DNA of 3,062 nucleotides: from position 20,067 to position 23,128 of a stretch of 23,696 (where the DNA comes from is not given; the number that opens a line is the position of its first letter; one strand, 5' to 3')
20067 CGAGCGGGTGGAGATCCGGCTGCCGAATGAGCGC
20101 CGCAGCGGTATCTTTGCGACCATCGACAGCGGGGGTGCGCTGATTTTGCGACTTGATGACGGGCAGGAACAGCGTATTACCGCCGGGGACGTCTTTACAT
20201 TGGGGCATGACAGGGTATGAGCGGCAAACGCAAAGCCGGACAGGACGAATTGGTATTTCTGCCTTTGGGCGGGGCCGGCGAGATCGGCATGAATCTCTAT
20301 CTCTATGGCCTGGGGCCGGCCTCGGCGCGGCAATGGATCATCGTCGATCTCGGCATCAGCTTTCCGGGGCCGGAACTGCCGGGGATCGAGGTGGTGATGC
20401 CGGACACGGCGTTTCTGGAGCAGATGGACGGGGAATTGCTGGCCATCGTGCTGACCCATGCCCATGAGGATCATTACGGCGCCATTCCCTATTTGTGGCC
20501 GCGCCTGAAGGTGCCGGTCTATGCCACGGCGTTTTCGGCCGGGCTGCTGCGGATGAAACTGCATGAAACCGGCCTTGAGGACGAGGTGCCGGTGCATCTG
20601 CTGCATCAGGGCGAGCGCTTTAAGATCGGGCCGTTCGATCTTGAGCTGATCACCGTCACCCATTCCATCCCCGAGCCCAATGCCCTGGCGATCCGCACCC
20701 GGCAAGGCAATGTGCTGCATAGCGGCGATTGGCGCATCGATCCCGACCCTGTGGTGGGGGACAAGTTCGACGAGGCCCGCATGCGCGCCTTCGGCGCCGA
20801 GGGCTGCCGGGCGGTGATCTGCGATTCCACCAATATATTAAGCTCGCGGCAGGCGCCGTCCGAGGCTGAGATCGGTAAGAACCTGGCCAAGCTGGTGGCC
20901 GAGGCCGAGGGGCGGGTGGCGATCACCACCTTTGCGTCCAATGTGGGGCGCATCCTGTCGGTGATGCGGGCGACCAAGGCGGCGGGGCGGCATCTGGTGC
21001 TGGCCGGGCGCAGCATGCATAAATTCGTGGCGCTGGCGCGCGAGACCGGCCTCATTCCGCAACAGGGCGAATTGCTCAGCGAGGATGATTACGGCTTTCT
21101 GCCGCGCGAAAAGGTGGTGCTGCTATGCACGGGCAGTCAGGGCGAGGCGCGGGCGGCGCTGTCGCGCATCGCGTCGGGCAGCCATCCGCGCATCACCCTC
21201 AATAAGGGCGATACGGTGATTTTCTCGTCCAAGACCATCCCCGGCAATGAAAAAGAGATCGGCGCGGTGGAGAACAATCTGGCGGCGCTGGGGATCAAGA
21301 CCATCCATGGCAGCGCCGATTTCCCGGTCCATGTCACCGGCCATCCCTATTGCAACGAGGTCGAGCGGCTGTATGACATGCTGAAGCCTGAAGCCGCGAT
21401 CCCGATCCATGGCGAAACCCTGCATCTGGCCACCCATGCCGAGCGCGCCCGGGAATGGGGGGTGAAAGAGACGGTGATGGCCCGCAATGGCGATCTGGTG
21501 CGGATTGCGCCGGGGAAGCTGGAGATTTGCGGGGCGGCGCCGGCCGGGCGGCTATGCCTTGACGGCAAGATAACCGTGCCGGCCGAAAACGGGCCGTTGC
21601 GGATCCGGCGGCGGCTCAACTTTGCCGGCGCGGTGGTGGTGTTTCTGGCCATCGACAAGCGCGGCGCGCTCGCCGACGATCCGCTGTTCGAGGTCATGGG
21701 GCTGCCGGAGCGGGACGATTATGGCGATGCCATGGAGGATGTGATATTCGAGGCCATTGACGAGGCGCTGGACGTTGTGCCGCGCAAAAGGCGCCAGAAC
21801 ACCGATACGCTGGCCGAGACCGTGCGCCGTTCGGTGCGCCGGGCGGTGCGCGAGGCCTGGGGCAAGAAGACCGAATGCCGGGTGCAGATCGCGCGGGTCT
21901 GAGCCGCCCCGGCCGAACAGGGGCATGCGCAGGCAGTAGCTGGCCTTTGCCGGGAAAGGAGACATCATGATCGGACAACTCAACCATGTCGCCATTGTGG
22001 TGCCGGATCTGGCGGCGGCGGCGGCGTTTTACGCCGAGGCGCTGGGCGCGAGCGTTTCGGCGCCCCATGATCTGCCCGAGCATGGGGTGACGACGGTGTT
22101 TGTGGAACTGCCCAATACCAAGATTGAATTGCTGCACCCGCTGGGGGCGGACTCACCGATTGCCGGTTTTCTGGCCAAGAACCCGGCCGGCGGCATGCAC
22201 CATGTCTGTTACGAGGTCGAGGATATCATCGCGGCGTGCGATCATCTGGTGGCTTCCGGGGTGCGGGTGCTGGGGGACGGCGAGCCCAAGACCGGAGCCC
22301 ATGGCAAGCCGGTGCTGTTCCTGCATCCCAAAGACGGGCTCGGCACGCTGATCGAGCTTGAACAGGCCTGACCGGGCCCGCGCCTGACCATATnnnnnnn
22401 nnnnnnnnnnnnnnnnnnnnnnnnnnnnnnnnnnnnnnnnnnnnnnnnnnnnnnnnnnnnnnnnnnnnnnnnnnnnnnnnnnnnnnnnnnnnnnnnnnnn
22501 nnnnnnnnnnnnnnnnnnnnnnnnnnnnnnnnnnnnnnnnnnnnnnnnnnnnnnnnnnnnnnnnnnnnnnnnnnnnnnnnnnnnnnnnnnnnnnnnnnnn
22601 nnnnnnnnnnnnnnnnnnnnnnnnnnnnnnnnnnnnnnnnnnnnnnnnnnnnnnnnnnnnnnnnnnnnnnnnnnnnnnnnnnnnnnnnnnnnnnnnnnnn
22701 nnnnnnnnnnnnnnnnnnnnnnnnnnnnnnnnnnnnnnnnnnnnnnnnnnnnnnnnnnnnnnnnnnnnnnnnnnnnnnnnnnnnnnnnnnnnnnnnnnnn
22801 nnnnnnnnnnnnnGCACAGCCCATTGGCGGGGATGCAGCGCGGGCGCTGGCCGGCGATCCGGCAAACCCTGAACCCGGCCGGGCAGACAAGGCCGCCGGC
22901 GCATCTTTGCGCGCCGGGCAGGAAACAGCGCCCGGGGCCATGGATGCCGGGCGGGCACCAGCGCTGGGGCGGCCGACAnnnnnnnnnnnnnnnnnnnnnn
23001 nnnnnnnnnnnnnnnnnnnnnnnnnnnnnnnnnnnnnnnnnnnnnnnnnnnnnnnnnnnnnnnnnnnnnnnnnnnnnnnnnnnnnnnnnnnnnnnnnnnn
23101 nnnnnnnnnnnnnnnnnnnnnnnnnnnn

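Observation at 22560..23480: The coding region is built from about 288-bp tandem DNA repeats (expandable module array)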

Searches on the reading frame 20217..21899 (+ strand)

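Call 12: search_protein_families(library=pfam, proteins=[window:20217-21899:+], max_evalue=1)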
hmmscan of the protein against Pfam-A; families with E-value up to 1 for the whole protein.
window:20217-21899:+ (561 aa): 5 families
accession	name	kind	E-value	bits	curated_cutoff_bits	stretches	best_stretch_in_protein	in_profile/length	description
PF22505.1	RNase_J_b_CASP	-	2e-40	137.9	27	1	231-355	1-126/126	Ribonuclease J, beta-CASP domain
PF12706.13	Lactamase_B_2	-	9.3e-11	42.1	27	1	73-176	30-147/200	Beta-lactamase superfamily domain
PF00753.33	Lactamase_B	-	3.8e-10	40.5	22.7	1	38-182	15-160/196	Metallo-beta-lactamase superfamily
PF17770.6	RNase_J_C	-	7.8e-08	33.7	23.8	1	461-558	2-99/102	Ribonuclease J C-terminal domain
PF07521.17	RMMBL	-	1.3e-06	28.7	21.6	1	372-415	13-57/63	Zn-dependent metallo-hydrolase RNA specificity domain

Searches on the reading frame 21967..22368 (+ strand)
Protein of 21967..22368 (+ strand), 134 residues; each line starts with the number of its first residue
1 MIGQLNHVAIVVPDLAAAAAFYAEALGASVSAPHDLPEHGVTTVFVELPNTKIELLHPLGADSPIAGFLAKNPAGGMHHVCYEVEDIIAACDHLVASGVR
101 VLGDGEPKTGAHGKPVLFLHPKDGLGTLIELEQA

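Call 12: search_protein_families(library=pfam, proteins=[window:21967-22368:+], max_evalue=1)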
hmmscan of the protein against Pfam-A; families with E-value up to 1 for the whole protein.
window:21967-22368:+ (134 aa): 5 families
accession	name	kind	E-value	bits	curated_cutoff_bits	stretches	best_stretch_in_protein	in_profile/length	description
PF13669.12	Glyoxalase_4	-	3.1e-23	82.6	27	1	6-118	1-109/109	Glyoxalase/Bleomycin resistance protein/Dioxygenase superfamily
PF00903.31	Glyoxalase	-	1.6e-18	67.7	20.6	1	4-110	1-104/121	Glyoxalase/Bleomycin resistance protein/Dioxygenase superfamily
PF13468.12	Glyoxalase_3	-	3.2e-07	31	25.1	1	5-107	1-105/176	Glyoxalase-like domain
PF18029.7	Glyoxalase_6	-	1.6e-06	29.1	23.6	1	8-110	2-92/106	Glyoxalase-like domain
PF22677.2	Ble-like_N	-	2.7e-05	24.3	24.5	1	6-32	3-29/41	Bleomycin resistance protein-like N-terminal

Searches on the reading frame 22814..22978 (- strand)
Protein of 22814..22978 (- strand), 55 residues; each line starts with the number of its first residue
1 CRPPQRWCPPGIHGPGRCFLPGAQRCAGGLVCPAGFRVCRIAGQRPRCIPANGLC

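Call 39: search_solved_structures(query=A2, max_evalue=10, show_alignments=3)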
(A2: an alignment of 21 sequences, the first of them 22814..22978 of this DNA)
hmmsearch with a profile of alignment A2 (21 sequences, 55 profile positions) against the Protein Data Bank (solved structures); distinct sequences matched with E-value up to 10: 2.
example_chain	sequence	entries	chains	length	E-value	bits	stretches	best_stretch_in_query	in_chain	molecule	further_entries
6gft_A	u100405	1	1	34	0.3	14.6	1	14-41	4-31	cyriotoxin-1a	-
9yd8_A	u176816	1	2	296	9.9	9.8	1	12-27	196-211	Phospholipase D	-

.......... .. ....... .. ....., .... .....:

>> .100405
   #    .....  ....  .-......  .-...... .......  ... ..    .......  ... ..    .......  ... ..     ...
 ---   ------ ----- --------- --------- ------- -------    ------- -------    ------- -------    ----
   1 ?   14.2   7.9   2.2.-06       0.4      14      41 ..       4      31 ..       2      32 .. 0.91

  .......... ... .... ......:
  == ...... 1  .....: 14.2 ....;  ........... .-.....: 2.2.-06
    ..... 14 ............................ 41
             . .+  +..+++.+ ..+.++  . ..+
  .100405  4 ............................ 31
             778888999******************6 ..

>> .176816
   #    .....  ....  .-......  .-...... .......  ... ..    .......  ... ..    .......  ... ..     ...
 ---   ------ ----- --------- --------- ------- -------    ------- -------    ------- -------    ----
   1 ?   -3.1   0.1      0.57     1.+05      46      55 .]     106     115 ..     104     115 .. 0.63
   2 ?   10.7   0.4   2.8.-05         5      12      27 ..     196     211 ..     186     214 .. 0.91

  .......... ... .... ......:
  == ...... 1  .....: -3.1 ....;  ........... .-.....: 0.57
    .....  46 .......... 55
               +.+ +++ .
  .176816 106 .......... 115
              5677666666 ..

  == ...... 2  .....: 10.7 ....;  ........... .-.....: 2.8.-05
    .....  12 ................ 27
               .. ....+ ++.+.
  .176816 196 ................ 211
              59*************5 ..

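Call 55: predict_structure(alignment_id=A3)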
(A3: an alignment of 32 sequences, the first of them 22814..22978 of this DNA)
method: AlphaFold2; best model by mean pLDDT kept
length: 55 residues; sequences in the alignment: 32
mean_pLDDT: 94.9   pTM: 0.72
mean pLDDT of the five models: 94.9, 94.4, 93.8, 92.1, 91.4
residues with pLDDT >= 90: 52; 70-90: 3; 50-70: 0; < 50: 0
segments of 3 or more residues with pLDDT < 50: none
pLDDT, mean of each block of 10 residues (from residue 1): 97 96 96 96 93 91
secondary structure, 60 per line:
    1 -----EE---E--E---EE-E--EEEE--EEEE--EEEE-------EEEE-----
elements in order: E24-27 E30-33 E36-39 E47-50

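Call 63: fold_search(model_id=the predicted structure, library=pdb)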
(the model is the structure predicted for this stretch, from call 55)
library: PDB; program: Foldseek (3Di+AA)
matches with E <= 10: 7; with E <= 0.001: 0
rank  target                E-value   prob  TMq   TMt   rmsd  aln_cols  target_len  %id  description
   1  4yn0_A                3.1e+00  0.08  0.28  0.11  10.3        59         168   19  Crystal structure of APP E2 domain in complex with DR6 CRD domain (released 2015-04-15)
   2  3qo4                  4.5e+00  0.06  0.29  0.12  10.5        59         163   17  The Crystal Structure of Death Receptor 6 (released 2011-05-18)
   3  8d3c_A                6.4e+00  0.04  0.30  0.03   7.8        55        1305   22  VWF tubule derived from monomeric D1-A1 (released 2022-07-06)
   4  5u8r_A                7.7e+00  0.01  0.22  0.03   9.9        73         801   23  Structure of the ectodomain of the human Type 1 insulin-like growth factor receptor (released 2018-02-28)
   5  2jye_MODEL_1_A        8.7e+00  0.07  0.32  0.26   2.8        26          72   31  Human Granulin A (released 2008-04-22)
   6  3u3p                  9.3e+00  0.03  0.28  0.12  10.3        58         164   17  The S-SAD phased crystal structure of the ecto-domain of Death Receptor 6 (DR6) (released 2012-05-02)
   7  4msv_B                9.8e+00  0.02  0.26  0.11  10.8        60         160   18  Crystal structure of FASL and DcR3 complex (released 2013-11-27)
